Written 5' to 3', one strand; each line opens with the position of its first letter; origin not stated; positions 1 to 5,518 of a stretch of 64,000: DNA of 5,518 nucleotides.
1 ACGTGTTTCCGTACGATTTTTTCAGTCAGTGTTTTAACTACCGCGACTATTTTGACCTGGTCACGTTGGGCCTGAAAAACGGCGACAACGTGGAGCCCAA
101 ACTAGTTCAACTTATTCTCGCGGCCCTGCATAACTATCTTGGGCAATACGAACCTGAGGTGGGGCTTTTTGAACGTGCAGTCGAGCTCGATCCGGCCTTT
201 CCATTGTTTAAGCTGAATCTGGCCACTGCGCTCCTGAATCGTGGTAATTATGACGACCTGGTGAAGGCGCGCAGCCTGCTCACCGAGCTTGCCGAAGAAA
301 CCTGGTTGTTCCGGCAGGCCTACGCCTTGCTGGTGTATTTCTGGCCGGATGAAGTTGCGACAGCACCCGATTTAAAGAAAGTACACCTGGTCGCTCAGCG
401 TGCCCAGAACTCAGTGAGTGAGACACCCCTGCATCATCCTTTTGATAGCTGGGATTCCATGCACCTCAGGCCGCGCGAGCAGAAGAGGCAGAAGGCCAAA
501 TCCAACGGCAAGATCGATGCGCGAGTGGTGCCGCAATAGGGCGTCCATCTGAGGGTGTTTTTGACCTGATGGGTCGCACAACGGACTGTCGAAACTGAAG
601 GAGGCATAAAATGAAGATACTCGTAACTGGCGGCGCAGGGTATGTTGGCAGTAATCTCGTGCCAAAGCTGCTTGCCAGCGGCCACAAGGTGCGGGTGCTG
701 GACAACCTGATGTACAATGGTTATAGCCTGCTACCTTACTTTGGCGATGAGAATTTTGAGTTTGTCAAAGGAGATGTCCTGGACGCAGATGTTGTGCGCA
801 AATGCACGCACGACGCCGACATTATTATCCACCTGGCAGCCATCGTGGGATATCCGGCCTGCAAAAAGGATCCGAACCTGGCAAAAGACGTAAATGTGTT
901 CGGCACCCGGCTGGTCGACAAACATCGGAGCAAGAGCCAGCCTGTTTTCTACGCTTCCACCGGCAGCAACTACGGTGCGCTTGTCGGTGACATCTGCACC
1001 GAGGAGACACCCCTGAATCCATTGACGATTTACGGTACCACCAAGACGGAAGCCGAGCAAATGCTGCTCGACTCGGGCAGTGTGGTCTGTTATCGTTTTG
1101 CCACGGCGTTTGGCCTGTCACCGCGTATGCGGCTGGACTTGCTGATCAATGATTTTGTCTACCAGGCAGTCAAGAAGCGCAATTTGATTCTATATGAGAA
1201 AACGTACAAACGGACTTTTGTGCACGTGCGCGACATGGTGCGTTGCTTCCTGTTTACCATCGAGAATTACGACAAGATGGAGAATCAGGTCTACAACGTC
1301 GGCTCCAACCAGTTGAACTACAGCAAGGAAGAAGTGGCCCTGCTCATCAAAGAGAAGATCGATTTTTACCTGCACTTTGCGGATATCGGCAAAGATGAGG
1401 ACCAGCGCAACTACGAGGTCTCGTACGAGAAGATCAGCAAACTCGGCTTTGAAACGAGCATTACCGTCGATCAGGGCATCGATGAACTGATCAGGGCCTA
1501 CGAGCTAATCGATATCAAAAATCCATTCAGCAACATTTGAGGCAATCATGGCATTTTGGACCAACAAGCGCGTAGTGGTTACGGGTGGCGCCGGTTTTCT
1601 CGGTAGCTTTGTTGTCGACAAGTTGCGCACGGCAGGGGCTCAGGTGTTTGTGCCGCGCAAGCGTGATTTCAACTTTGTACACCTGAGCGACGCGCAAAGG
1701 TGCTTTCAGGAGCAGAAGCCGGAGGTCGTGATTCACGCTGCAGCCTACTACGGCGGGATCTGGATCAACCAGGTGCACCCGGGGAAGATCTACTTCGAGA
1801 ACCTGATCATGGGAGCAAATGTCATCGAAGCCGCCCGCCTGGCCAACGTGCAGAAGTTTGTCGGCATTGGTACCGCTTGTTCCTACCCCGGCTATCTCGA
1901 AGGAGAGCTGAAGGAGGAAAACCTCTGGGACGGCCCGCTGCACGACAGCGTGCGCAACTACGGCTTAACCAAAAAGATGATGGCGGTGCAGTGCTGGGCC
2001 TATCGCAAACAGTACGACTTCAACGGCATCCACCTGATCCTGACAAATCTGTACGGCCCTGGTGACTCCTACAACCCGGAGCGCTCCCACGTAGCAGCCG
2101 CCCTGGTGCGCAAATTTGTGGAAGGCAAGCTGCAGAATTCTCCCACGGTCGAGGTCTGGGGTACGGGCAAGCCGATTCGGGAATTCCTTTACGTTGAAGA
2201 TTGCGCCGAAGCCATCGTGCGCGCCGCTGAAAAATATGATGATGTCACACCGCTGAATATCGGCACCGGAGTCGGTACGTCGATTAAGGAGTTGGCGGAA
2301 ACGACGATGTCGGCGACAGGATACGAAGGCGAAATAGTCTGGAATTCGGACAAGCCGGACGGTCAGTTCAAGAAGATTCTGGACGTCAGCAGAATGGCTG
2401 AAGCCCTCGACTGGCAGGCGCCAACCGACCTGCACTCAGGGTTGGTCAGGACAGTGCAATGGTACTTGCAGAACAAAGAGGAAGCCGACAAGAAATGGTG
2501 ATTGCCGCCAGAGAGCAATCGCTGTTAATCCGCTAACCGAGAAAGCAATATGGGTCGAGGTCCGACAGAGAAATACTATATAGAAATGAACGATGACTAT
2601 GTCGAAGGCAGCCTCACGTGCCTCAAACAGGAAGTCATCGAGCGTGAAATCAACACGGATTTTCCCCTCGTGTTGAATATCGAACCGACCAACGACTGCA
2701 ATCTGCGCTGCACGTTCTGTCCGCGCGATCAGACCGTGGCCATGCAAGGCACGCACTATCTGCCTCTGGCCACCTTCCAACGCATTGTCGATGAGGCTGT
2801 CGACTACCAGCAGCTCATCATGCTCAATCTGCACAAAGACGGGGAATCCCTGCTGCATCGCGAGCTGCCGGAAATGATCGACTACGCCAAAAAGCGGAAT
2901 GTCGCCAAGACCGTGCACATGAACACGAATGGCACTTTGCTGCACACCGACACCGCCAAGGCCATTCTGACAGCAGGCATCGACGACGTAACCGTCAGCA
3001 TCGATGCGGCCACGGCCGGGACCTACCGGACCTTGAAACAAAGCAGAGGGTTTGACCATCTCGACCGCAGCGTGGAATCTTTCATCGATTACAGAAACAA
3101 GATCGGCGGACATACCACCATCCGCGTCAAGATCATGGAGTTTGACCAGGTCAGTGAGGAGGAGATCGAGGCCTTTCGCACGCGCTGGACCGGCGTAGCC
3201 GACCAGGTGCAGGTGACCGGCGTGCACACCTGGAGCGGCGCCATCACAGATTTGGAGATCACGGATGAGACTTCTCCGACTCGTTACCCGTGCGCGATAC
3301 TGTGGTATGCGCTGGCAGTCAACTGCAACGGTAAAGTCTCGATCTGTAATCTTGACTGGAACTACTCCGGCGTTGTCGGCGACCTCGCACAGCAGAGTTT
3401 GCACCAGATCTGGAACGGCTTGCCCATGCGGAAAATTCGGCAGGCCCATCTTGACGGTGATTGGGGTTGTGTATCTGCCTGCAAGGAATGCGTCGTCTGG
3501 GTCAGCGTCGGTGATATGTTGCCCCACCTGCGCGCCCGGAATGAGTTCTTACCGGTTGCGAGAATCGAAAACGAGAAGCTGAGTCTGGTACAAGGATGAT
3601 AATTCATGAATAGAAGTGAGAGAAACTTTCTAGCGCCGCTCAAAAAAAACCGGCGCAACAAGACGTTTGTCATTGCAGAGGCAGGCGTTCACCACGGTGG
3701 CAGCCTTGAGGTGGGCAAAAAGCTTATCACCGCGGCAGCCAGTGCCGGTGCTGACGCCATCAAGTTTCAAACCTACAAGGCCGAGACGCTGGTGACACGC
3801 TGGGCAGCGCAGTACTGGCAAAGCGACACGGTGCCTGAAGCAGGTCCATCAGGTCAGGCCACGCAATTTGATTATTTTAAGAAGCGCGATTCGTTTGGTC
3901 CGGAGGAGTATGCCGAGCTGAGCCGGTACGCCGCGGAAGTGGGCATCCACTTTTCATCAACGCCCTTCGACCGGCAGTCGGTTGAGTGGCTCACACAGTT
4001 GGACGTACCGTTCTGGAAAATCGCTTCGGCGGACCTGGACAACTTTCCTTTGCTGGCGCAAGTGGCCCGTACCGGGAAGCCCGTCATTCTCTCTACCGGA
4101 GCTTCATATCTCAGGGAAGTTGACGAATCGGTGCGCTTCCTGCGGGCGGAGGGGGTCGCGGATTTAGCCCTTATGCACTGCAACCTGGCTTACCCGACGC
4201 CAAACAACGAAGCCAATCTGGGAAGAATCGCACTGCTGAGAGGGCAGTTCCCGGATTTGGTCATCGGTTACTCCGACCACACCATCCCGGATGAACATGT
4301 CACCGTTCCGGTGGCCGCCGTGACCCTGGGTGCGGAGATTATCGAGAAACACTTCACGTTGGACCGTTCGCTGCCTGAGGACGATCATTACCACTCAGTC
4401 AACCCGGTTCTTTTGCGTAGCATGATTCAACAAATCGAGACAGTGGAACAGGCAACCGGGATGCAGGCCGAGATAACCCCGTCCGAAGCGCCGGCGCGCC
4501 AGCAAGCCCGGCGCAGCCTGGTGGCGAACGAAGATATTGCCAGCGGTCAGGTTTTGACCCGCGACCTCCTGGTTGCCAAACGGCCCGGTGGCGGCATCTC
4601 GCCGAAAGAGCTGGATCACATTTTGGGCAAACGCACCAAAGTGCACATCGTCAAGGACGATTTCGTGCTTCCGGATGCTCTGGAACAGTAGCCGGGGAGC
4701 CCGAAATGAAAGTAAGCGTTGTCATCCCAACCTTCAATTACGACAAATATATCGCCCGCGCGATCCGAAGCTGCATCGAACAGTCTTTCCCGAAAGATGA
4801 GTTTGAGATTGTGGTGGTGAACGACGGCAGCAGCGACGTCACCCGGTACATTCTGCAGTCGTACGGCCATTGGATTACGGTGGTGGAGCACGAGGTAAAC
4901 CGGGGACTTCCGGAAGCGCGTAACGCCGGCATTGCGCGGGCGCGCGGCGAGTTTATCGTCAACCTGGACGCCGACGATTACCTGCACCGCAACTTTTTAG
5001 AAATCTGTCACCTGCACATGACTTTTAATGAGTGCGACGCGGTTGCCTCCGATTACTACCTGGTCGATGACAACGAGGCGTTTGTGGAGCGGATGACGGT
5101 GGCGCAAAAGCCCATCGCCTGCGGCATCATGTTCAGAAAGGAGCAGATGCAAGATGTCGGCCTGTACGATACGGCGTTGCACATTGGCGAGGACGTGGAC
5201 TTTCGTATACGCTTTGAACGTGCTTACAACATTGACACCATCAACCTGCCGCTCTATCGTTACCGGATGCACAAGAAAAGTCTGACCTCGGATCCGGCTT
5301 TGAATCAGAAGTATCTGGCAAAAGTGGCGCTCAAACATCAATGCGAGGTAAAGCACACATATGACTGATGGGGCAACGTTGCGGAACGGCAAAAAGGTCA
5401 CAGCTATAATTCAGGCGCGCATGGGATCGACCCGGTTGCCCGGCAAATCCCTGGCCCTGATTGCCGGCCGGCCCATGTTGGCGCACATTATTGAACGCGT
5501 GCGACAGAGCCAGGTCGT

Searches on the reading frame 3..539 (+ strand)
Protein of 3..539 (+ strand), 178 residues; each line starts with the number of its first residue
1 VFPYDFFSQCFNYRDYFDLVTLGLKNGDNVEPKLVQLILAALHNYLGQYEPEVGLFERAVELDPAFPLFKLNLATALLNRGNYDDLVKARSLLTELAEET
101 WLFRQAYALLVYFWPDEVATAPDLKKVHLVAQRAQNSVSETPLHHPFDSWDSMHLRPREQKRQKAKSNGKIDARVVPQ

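Call 6: search_protein_families(library=pfam, proteins=[window:3-539:+], max_evalue=0.01)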
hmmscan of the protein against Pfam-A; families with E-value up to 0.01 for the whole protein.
window:3-539:+ (178 aa): 4 families
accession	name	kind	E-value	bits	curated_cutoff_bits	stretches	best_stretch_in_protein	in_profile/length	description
PF23914.1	TPR_CcmH_CycH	-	0.0002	21.7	42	1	38-100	55-117/158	Cytochrome c-type biogenesis protein H TPR domain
PF13428.12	TPR_14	-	0.00058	20.7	23.5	0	36-75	4-43/44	Tetratricopeptide repeat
PF13431.12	TPR_17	-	0.00067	20.2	24.4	1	55-85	1-31/34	Tetratricopeptide repeat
PF14559.12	TPR_19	-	0.00076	20.2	25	1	55-96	13-51/68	Tetratricopeptide repeat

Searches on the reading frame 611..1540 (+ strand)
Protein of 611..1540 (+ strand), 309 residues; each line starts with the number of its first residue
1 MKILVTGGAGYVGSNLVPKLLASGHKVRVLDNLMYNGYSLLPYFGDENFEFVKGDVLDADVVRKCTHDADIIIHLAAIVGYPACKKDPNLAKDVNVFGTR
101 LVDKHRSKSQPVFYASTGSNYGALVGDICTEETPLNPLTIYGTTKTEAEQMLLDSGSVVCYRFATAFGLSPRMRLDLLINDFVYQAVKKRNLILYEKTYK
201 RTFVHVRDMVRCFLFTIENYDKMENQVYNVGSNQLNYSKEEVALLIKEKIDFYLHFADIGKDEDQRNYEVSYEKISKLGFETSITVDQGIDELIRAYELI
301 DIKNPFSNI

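Call 6: search_protein_families(library=pfam, proteins=[window:611-1540:+], max_evalue=0.01)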
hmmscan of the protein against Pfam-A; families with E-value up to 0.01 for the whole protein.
window:611-1540:+ (309 aa): 8 families
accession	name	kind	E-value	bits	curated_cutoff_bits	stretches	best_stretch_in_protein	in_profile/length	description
PF01370.27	Epimerase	-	8.3e-38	130.6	20.9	1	3-231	1-240/240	NAD dependent epimerase/dehydratase family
PF16363.11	GDP_Man_Dehyd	-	6e-26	92.1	27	1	4-248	1-272/332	GDP-mannose 4,6 dehydratase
PF01073.25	3Beta_HSD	-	1.3e-16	60.9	22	1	4-155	1-160/280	3-beta hydroxysteroid dehydrogenase/isomerase family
PF04321.23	RmlD_sub_bind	-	5.6e-16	58.9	27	1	1-248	1-229/287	RmlD substrate binding domain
PF02719.21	Polysacc_synt_2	-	1.5e-09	37.9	20.2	1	3-153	1-150/293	Polysaccharide biosynthesis protein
PF07993.18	NAD_binding_4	-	1.2e-07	31.5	20.1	1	57-156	77-192/258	Male sterility protein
PF05368.20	NmrA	-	7.9e-07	29.4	27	1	2-75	4-76/298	NmrA-like family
PF13460.12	NAD_binding_10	-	6.1e-05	23.4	27.2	1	7-76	1-68/184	NAD(P)H-binding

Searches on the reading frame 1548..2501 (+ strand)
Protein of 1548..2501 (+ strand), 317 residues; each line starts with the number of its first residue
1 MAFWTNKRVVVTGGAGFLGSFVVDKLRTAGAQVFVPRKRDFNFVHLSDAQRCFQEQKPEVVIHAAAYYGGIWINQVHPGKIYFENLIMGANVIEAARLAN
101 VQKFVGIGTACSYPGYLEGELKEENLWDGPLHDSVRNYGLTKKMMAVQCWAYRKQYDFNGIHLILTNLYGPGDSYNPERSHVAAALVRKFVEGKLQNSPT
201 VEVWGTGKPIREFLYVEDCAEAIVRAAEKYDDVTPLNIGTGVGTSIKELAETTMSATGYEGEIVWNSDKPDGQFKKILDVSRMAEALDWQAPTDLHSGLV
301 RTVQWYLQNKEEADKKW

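Call 6: search_protein_families(library=pfam, proteins=[window:1548-2501:+], max_evalue=0.01)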
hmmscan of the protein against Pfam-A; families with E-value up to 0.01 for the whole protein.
window:1548-2501:+ (317 aa): 5 families
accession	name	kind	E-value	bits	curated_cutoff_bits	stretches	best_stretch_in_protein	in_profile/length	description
PF01370.27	Epimerase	-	6e-52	176.9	20.9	1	9-239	1-240/240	NAD dependent epimerase/dehydratase family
PF16363.11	GDP_Man_Dehyd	-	1.7e-20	74.2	27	1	48-280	66-310/332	GDP-mannose 4,6 dehydratase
PF04321.23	RmlD_sub_bind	-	2.1e-08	34.1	27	1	8-67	2-61/287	RmlD substrate binding domain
PF02719.21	Polysacc_synt_2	-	4e-06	26.7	20.2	1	50-109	70-128/293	Polysaccharide biosynthesis protein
PF01073.25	3Beta_HSD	-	0.0014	18.1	22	0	10-30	1-21/280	3-beta hydroxysteroid dehydrogenase/isomerase family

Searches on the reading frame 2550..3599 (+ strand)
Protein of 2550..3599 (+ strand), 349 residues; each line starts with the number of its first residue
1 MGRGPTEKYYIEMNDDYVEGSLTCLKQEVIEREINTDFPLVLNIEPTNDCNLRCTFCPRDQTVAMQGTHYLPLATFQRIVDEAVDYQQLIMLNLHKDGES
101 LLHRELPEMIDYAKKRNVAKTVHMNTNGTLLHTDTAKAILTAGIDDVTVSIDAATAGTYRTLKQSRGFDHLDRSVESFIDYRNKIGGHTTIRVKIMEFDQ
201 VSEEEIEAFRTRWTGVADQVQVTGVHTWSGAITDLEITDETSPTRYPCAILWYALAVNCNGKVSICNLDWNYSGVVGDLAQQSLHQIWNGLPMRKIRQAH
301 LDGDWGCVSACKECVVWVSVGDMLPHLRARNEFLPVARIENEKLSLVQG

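Call 6: search_protein_families(library=pfam, proteins=[window:2550-3599:+], max_evalue=0.01)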
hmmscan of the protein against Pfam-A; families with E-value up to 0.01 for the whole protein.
window:2550-3599:+ (349 aa): 3 families
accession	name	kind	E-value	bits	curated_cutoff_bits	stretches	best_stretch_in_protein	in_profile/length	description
PF04055.27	Radical_SAM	-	5.4e-15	56.4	29.5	1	44-181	1-139/166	Radical SAM superfamily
PF13186.11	SPASM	-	3.1e-12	47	21.5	1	248-314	1-66/67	Iron-sulfur cluster-binding domain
PF13353.11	Fer4_12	-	0.0057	17.4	22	0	48-152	13-114/137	4Fe-4S single cluster domain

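Call 8: search_protein_families(library=ncbifam, proteins=[window:2550-3599:+], max_evalue=0.001)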
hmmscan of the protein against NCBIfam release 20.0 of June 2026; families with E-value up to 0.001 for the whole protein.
window:2550-3599:+ (349 aa): 52 families (the best 25 are shown)
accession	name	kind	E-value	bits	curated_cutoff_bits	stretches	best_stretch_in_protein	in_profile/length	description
TIGR04321.1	spiroSPASM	subfamily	5e-29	101.3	250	1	32-315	223-503/510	spiro-SPASM protein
TIGR04311.1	rSAM_Geo_metal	subfamily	1.2e-27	97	400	1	38-194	1-154/423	radical SAM/SPASM family putative metalloenzyme maturase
TIGR04317.1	W_rSAM_matur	equivalog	2.7e-23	82.6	380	1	42-183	6-141/349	tungsten cofactor oxidoreductase radical SAM maturase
TIGR02666.1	moaA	equivalog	3.5e-17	62.4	284.05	1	46-209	16-176/336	GTP 3',8-cyclase MoaA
TIGR04055.1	rSAM_NirJ2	equivalog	6.4e-15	55.5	500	1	45-219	5-170/326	putative heme d1 biosynthesis radical SAM protein NirJ2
TIGR04054.1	rSAM_NirJ1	equivalog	6.7e-15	54.6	650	1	42-193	38-184/387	putative heme d1 biosynthesis radical SAM protein NirJ1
TIGR02668.1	moaA_archaeal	equivalog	1.1e-14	54.1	325.25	1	43-181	13-146/303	GTP 3',8-cyclase MoaA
NF001199.0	PRK00164.2-1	equivalog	1.7e-14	53.7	231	1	42-207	14-169/308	GTP 3',8-cyclase MoaA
NF033640.1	N_Twi_rSAM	subfamily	1.5e-13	50.6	170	1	248-315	5-70/398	twitch domain-containing radical SAM protein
TIGR04347.1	pseudo_SAM_Halo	equivalog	4.5e-13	49.2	525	1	43-191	41-184/390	TIGR04347 family pseudo-SAM/SPASM protein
NF050035.1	rSAM_WgK_link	exception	6.3e-13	48.5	650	1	37-164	6-129/367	radical SAM/SPASM peptide maturase WgkB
TIGR04133.1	rSAM_w_lipo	hypoth_equivalog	6.4e-13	48.3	425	1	42-176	26-158/350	TIGR04133 family radical SAM/SPASM protein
TIGR04251.1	SCM_rSAM_ScmF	equivalog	1.4e-12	47.6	400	1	47-169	11-132/353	SynChlorMet cassette radical SAM/SPASM protein ScmF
TIGR04546.1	rSAM_ahbC_deAc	equivalog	1.5e-12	47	650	1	44-170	43-164/390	12,18-didecarboxysiroheme deacetylase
TIGR03962.1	mycofact_rSAM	equivalog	1.7e-12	47.2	265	1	37-178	9-144/339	mycofactocin radical SAM maturase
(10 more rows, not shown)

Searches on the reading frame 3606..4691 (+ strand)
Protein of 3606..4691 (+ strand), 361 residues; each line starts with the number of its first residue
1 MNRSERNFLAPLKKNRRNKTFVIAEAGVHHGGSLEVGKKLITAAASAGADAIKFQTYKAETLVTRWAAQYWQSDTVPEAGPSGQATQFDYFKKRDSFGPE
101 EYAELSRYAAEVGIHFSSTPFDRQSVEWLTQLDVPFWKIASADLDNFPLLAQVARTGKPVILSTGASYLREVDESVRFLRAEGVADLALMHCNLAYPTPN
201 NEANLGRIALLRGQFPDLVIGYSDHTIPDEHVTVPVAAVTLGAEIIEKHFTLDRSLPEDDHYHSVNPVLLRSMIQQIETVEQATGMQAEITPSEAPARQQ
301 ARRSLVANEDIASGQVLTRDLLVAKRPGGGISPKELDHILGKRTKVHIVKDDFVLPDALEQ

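Call 6: search_protein_families(library=pfam, proteins=[window:3606-4691:+], max_evalue=0.01)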
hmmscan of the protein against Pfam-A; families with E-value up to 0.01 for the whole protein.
window:3606-4691:+ (361 aa): 2 families
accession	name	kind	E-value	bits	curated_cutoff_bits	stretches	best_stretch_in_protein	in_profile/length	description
PF03102.20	NeuB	-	2.2e-79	266.8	22.1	1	40-287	1-239/241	NeuB family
PF08666.17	SAF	-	6.1e-10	39.9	21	1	302-360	1-63/63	SAF domain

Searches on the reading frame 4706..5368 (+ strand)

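Call 6: search_protein_families(library=pfam, proteins=[window:4706-5368:+], max_evalue=0.01)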
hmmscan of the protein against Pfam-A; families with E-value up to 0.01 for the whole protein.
window:4706-5368:+ (220 aa): 5 families
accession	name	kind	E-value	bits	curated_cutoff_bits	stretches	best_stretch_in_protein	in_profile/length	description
PF00535.33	Glycos_transf_2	-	6.7e-33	114.4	23.3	1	4-133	1-131/168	Glycosyl transferase family 2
PF10111.15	Glyco_tranf_2_2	-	1.3e-11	45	27.3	1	4-99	1-100/276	Glycosyltransferase like family 2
PF13641.12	Glyco_tranf_2_3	-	7e-10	39.7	27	1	3-100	3-106/230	Glycosyltransferase like family 2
PF13632.12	Glyco_trans_2_3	-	1.2e-05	25.6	27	0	140-201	76-135/198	Glycosyl transferase family group 2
PF13704.12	Glyco_tranf_2_4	-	0.0063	17.4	27.5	0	34-97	21-88/98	Glycosyl transferase family 2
